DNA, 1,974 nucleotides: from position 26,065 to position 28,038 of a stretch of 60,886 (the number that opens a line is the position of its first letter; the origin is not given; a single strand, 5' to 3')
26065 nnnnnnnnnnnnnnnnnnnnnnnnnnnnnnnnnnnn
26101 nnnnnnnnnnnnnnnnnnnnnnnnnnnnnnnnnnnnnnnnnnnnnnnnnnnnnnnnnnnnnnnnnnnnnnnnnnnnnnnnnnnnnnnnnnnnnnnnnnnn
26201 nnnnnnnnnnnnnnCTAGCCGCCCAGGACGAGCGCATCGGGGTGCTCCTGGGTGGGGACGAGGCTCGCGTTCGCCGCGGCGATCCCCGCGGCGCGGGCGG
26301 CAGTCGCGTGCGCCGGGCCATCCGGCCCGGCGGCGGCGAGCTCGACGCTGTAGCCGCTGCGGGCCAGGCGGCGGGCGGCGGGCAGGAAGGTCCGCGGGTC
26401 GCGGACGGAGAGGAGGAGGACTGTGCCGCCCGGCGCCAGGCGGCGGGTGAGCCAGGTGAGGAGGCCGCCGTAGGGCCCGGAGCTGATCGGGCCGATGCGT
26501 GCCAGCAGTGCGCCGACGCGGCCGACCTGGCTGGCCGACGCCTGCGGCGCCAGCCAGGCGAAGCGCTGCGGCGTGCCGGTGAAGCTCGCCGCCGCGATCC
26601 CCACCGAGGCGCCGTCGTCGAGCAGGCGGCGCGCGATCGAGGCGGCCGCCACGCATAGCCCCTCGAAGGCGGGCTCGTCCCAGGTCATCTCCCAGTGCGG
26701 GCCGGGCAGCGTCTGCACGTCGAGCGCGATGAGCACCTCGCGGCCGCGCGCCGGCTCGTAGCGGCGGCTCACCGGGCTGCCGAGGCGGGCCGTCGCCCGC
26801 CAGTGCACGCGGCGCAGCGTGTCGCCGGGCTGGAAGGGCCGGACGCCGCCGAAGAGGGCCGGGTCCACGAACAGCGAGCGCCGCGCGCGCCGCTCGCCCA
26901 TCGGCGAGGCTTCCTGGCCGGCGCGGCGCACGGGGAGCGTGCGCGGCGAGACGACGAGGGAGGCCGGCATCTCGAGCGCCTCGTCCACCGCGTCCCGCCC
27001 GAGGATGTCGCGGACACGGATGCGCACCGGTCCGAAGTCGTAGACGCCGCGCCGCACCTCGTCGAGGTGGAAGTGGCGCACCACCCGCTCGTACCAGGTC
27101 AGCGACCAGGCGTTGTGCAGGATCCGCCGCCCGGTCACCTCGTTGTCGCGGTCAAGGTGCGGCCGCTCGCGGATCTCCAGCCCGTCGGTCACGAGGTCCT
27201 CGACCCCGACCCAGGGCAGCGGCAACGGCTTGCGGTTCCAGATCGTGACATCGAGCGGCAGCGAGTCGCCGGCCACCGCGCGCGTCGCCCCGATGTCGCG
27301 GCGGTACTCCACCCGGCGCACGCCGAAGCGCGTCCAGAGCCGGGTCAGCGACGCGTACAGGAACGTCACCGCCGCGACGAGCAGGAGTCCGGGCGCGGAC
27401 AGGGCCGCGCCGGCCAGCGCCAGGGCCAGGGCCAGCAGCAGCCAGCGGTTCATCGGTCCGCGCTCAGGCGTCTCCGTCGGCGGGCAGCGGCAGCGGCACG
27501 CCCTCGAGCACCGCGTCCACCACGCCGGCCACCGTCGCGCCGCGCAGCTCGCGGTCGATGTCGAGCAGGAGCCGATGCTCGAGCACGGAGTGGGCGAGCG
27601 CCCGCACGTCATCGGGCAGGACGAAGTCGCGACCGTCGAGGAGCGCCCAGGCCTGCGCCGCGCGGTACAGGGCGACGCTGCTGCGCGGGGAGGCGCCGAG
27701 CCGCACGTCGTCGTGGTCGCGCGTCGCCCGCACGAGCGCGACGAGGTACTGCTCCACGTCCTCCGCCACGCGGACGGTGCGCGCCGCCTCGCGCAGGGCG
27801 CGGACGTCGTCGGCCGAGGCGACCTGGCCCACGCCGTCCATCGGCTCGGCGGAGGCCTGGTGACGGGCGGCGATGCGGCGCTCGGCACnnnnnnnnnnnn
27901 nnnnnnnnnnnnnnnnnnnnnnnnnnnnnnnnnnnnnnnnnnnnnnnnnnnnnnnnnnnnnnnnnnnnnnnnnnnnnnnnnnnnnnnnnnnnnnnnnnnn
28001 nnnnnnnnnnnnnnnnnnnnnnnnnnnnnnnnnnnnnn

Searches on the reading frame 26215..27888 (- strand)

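Call 62: search_protein_families(library=pfam, proteins=[window:26215-27888:-], max_evalue=0.001)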
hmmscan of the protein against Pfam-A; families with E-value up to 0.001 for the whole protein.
window:26215-27888:- (557 aa): 1 family
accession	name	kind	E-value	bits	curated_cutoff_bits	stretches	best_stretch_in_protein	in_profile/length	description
PF01882.25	DUF58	-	5.8e-08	32.6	23.4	1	349-470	2-116/216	Protein of unknown function DUF58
